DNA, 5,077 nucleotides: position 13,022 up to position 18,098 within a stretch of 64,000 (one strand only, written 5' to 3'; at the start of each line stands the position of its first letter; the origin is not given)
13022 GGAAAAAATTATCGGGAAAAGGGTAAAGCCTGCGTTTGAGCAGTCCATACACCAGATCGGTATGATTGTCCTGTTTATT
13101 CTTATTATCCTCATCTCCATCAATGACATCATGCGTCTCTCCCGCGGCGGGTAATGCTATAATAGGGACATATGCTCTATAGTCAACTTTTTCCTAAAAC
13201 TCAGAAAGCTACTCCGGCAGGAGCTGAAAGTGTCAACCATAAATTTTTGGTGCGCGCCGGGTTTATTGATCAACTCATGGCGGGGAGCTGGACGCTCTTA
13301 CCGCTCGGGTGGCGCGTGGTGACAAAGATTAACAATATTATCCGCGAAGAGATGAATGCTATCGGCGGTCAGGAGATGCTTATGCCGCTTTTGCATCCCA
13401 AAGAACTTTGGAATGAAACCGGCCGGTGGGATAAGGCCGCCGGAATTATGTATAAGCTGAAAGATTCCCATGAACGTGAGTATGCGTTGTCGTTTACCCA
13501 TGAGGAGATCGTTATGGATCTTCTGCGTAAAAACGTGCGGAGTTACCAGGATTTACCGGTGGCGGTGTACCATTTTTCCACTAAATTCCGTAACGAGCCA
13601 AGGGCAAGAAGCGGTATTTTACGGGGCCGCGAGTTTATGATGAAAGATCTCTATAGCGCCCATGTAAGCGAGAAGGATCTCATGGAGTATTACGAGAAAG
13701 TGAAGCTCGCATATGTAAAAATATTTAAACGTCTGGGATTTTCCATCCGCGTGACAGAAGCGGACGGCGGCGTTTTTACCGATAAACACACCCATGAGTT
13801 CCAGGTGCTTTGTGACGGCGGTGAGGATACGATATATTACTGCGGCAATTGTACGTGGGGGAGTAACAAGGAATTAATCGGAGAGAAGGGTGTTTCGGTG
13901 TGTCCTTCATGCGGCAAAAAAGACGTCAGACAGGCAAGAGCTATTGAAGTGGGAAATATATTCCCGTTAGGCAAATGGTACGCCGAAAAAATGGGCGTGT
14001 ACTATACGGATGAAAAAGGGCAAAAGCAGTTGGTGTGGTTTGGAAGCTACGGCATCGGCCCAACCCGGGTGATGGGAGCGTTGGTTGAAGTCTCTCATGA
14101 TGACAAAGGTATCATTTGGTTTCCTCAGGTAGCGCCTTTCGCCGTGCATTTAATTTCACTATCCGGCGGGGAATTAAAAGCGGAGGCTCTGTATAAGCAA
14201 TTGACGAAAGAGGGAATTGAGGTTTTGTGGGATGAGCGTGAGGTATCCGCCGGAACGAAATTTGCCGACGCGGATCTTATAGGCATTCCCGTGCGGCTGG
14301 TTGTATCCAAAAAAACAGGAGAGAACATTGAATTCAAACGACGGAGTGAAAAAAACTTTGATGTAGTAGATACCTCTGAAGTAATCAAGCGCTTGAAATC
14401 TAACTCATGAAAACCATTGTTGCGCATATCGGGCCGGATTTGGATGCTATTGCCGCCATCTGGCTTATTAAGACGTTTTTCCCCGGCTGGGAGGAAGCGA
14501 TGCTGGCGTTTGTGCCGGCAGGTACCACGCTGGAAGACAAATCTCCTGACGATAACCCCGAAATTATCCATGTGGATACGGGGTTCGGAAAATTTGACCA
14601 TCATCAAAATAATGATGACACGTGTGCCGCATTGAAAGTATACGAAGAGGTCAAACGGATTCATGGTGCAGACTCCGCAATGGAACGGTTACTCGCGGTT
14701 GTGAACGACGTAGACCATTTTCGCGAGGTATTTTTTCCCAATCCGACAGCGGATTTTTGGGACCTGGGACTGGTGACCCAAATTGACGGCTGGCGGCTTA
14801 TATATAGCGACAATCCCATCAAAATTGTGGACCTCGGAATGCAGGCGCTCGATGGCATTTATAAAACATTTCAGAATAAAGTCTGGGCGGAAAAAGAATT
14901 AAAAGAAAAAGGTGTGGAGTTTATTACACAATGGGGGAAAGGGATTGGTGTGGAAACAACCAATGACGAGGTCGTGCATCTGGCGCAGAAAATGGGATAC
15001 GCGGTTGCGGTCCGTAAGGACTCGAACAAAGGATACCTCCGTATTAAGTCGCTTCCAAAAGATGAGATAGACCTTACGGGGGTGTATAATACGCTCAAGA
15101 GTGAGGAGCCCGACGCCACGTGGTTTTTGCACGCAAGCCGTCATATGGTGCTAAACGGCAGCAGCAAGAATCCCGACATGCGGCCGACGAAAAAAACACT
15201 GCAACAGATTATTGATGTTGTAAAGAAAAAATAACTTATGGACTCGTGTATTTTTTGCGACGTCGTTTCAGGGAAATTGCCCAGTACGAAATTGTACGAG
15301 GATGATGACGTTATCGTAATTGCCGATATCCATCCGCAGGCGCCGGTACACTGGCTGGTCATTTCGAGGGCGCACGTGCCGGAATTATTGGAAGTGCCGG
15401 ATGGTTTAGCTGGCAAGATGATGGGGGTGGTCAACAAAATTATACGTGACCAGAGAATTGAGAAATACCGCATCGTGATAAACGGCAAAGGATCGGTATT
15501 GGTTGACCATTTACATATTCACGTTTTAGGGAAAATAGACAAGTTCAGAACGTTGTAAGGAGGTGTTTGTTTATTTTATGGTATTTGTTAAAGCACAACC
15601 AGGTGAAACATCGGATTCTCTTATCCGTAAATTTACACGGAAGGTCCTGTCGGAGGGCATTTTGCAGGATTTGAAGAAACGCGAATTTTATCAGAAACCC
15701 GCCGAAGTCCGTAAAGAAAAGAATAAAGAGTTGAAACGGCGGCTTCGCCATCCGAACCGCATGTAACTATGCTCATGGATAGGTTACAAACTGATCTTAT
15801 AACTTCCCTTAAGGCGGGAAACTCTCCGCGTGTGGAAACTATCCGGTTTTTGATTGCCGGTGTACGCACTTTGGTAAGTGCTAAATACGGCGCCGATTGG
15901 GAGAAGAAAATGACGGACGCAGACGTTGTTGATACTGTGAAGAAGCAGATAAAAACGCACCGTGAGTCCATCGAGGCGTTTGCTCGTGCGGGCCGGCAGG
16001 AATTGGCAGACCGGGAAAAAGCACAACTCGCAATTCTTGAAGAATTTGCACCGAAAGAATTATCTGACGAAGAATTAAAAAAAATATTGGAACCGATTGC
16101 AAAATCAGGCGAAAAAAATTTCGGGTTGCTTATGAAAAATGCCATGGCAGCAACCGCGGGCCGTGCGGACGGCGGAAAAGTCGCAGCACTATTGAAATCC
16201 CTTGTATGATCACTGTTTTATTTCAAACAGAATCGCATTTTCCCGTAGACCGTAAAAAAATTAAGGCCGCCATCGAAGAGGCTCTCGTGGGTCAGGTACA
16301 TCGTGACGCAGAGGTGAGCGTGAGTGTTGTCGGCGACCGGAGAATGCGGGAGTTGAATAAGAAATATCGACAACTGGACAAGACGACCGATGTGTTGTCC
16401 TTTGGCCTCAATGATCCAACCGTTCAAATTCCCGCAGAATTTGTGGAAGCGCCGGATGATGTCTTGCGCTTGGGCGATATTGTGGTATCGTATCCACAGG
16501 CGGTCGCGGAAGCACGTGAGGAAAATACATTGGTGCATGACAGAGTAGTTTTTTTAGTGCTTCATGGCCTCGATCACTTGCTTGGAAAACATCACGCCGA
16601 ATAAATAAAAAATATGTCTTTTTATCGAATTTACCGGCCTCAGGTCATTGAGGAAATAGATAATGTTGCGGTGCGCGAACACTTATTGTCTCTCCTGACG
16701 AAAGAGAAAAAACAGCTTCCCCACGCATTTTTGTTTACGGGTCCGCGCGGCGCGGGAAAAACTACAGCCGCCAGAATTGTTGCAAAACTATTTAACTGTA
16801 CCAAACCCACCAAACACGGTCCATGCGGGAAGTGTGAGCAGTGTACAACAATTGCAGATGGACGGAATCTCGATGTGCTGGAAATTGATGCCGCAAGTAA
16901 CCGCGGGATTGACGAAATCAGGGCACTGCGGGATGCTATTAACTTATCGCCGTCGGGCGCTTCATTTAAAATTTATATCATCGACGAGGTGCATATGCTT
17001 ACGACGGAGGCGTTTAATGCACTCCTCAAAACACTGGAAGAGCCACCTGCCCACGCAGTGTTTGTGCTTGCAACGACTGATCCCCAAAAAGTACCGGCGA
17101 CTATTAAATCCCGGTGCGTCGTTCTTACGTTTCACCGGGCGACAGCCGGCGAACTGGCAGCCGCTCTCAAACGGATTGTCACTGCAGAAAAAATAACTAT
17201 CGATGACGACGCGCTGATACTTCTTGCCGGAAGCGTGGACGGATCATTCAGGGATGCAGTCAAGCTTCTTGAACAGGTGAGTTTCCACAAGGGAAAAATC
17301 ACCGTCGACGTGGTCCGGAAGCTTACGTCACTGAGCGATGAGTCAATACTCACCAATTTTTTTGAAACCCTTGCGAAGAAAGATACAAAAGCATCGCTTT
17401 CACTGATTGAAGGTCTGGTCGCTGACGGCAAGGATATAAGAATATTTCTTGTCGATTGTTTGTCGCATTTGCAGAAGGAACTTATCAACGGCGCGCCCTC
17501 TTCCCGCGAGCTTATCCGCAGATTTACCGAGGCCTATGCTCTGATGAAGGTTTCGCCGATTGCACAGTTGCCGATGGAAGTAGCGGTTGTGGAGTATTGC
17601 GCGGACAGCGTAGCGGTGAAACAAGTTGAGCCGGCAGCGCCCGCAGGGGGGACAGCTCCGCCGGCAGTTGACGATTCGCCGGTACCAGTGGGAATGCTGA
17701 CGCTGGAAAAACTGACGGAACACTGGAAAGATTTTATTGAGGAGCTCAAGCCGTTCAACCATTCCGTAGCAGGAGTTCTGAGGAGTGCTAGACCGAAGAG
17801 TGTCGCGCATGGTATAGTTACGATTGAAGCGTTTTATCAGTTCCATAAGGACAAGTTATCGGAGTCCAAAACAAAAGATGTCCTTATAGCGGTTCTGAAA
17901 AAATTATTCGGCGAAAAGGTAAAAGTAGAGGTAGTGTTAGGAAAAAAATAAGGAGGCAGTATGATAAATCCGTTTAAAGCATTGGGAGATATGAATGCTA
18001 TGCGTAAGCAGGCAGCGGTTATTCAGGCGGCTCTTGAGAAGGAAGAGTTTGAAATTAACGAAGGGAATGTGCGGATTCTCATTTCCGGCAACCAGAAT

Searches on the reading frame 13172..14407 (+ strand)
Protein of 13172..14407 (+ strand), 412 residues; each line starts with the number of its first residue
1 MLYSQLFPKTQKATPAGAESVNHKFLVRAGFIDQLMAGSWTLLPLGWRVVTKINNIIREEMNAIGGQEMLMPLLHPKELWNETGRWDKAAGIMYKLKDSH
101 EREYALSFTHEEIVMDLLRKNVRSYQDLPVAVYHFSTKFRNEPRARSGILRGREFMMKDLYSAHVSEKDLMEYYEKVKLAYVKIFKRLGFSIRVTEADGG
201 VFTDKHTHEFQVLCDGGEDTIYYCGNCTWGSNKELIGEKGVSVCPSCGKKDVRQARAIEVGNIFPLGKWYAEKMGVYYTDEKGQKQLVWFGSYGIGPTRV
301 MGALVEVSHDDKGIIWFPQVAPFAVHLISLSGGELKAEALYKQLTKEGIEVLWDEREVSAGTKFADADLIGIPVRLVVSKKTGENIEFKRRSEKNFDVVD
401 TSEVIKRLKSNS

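Call 55: search_protein_families(library=pfam, proteins=[window:13172-14407:+], max_evalue=0.00001)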
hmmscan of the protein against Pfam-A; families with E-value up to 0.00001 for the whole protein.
window:13172-14407:+ (412 aa): 2 families
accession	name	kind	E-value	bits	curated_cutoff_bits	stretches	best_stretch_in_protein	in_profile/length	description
PF00587.30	tRNA-synt_2b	-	8.1e-29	101.4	29.3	1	94-307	1-178/179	tRNA synthetase class II core domain (G, H, P, S and T)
PF03129.25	HGTP_anticodon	-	1.8e-12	47.6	21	1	336-410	17-93/94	Anticodon binding domain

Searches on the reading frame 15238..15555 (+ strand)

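Call 69: search_protein_families(library=pfam, proteins=[window:15238-15555:+], max_evalue=0.001)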
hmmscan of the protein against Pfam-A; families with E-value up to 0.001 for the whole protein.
window:15238-15555:+ (106 aa): 2 families
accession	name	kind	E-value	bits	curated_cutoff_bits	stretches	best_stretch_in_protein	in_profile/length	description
PF01230.28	HIT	-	6.5e-19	68.8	21.5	1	13-99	3-95/98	HIT domain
PF11969.13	DcpS_C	-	5.3e-17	62.8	24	1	3-99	1-102/114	Scavenger mRNA decapping enzyme C-term binding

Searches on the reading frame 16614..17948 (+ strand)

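Call 55: search_protein_families(library=pfam, proteins=[window:16614-17948:+], max_evalue=0.00001)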
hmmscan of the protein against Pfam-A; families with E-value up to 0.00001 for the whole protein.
window:16614-17948:+ (445 aa): 6 families
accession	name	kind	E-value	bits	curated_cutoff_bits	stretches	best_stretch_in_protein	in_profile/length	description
PF13177.12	DNA_pol3_delta2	-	1.8e-42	145.5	27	1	31-175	14-159/161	DNA polymerase III, delta subunit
PF00004.35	AAA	-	1.8e-11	45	21.2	1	40-169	2-124/131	ATPase family associated with various cellular activities (AAA)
PF20964.2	DnaX_C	-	1.4e-09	38.3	26.2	1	361-444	6-89/113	DNA polymerase III subunit tau, C-terminal domain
PF22608.2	DNAX_ATPase_lid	-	2e-08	34.3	27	1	182-221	3-42/49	DNA polymerase III clamp loader subunit, ATPase lid domain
PF13401.12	AAA_22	-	3.2e-06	27.9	27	0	39-152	8-120/130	AAA domain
PF07728.20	AAA_5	-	9.7e-06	26.1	22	0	39-147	2-96/139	AAA domain (dynein-related subfamily)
